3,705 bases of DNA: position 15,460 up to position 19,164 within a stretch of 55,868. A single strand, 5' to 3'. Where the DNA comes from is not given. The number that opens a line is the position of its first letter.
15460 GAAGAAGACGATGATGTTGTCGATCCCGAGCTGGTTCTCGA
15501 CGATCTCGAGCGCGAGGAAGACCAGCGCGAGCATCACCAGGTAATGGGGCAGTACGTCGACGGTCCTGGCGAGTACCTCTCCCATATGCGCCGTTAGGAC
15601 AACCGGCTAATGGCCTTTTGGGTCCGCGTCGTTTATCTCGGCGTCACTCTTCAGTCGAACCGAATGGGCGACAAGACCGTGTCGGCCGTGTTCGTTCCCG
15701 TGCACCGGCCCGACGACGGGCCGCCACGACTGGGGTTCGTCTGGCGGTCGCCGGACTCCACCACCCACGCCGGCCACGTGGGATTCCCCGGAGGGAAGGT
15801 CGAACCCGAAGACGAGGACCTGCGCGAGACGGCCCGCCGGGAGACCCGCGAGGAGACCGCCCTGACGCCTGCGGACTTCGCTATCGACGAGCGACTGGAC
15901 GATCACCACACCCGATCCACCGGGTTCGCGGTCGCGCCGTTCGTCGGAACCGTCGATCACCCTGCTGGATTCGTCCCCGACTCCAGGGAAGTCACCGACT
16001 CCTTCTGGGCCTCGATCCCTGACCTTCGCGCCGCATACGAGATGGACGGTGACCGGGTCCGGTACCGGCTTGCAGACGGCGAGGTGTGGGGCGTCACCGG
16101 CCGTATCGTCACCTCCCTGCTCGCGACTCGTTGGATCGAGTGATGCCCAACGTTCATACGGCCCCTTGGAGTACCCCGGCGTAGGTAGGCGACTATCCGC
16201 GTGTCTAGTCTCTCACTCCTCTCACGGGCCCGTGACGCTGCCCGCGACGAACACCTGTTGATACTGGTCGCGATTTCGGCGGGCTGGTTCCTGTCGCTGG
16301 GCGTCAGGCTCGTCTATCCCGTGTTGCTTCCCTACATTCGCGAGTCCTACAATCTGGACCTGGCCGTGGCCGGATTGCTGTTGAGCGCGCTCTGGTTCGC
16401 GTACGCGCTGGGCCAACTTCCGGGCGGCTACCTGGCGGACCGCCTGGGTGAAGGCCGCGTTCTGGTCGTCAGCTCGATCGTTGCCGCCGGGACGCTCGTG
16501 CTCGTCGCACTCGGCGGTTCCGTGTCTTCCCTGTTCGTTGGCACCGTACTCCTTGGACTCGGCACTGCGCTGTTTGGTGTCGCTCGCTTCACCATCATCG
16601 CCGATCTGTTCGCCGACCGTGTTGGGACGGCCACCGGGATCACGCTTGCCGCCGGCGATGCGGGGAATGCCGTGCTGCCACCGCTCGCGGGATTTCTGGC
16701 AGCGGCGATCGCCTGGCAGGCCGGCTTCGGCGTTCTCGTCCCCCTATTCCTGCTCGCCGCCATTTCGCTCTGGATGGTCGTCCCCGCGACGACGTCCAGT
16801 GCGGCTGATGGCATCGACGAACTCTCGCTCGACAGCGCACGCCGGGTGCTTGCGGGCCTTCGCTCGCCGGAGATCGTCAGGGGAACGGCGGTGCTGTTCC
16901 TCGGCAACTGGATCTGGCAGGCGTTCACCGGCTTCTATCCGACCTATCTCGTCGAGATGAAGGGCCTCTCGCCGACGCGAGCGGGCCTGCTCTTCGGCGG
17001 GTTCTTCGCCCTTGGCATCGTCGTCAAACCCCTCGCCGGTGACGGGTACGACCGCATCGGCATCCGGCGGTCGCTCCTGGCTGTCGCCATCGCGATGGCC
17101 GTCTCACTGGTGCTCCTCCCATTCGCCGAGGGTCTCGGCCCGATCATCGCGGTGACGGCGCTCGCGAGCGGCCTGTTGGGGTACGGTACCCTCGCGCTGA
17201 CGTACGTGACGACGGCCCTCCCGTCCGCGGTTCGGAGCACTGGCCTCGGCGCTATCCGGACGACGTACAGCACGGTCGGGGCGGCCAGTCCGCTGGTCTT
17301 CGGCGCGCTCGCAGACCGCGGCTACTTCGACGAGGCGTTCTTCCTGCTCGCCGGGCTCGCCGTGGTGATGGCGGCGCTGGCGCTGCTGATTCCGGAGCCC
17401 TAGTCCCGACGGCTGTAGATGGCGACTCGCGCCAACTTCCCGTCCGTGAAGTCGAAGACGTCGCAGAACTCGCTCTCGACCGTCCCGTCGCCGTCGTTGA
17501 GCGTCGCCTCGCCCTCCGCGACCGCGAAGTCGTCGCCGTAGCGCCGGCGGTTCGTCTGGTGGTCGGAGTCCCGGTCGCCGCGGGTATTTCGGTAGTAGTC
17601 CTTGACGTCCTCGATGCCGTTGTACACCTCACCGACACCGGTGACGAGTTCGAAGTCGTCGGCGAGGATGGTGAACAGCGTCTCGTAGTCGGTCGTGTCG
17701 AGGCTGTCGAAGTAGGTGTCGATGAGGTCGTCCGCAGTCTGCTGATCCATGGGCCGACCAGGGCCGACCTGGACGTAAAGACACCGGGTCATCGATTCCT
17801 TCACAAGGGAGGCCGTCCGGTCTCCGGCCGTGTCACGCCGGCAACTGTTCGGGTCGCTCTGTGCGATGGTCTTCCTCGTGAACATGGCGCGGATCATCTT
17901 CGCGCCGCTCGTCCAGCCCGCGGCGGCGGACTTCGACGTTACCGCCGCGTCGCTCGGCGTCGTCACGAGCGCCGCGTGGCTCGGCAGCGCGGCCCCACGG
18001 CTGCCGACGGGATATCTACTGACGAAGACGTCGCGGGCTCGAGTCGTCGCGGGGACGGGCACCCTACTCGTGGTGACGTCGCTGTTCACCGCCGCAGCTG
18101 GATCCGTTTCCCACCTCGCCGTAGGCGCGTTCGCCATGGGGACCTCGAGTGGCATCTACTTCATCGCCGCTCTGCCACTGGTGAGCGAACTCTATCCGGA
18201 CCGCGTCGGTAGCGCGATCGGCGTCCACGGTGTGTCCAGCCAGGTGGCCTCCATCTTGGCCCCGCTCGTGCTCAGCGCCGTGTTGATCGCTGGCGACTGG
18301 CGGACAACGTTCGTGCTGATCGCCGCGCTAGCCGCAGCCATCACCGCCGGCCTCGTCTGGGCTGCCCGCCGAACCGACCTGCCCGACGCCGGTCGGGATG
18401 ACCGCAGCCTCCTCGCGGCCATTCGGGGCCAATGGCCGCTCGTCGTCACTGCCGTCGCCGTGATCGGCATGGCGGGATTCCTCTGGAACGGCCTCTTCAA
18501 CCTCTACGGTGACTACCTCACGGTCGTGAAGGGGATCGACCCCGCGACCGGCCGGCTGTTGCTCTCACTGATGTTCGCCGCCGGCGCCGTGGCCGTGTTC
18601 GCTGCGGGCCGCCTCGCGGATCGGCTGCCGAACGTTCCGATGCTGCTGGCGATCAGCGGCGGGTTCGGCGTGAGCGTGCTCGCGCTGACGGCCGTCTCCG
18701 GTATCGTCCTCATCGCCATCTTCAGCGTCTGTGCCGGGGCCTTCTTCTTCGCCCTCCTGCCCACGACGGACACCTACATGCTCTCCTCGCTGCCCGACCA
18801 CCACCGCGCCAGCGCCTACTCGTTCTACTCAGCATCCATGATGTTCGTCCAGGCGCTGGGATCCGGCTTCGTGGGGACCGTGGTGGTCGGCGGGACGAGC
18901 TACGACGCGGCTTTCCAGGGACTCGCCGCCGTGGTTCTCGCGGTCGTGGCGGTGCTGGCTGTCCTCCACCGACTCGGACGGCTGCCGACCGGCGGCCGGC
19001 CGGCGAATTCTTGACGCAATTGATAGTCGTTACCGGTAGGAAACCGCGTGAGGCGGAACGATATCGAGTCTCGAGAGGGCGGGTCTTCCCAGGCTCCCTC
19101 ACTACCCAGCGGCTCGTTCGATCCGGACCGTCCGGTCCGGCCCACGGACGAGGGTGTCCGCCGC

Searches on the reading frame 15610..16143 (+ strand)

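Call 33: search_protein_families(library=pfam, proteins=[window:15610-16143:+], max_evalue=0.001)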
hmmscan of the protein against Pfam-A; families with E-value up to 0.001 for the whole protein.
window:15610-16143:+ (177 aa): 2 families
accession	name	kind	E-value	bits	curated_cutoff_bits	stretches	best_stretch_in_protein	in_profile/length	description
PF00293.34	NUDIX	-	1.4e-12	48.2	21.1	1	25-141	4-119/134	NUDIX domain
PF22327.2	Nudt16-like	-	3e-05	24.5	27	1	55-95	33-73/161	U8 snoRNA-decapping enzyme-like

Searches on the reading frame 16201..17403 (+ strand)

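Call 33: search_protein_families(library=pfam, proteins=[window:16201-17403:+], max_evalue=0.001)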
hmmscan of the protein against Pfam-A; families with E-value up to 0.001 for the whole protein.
window:16201-17403:+ (400 aa): 2 families
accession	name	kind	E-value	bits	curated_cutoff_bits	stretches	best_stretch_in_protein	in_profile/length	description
PF07690.21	MFS_1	-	4.6e-52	177.5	33.4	2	27-364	4-347/347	Major Facilitator Superfamily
PF01306.25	LacY_symp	-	3.7e-05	23.1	24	1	231-336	15-119/413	LacY proton/sugar symporter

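Call 39: search_protein_families(library=ncbifam, proteins=[window:16201-17403:+], max_evalue=1e-10)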
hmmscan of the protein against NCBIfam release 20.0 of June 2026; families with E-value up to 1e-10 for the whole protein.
window:16201-17403:+ (400 aa): 3 families
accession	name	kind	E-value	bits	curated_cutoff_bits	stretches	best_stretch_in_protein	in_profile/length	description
TIGR00893.1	2A0114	subfamily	6.6e-20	71.4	395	1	44-397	18-397/399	D-galactonate transporter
TIGR00881.1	2A0104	subfamily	3.3e-14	52.7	407.75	0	34-208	9-183/379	phosphoglycerate transporter protein PgtP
TIGR00895.1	2A0115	subfamily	2.4e-13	49.8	418.55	1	37-370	34-397/398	aromatic acid/H+ symport family MFS transporter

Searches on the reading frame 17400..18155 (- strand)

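Call 33: search_protein_families(library=pfam, proteins=[window:17400-18155:-], max_evalue=0.001)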
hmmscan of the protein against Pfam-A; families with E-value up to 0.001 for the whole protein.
window:17400-18155:- (251 aa): 2 families
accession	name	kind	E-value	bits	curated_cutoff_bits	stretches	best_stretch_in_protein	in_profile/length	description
PF12680.13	SnoaL_2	-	9.5e-10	39.4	27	1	147-243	3-101/102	SnoaL-like domain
PF14534.12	DUF4440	-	0.00037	21.3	25.2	1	144-240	4-104/107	Domain of unknown function (DUF4440)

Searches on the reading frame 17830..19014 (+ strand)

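Call 33: search_protein_families(library=pfam, proteins=[window:17830-19014:+], max_evalue=0.001)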
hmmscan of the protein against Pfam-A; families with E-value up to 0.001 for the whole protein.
window:17830-19014:+ (394 aa): 1 family
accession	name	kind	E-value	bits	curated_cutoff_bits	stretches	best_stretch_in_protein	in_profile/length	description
PF07690.21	MFS_1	-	2.2e-35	122.6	33.4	2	10-227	1-229/347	Major Facilitator Superfamily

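Call 39: search_protein_families(library=ncbifam, proteins=[window:17830-19014:+], max_evalue=1e-10)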
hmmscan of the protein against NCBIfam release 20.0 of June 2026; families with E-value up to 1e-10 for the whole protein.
window:17830-19014:+ (394 aa): 0 families
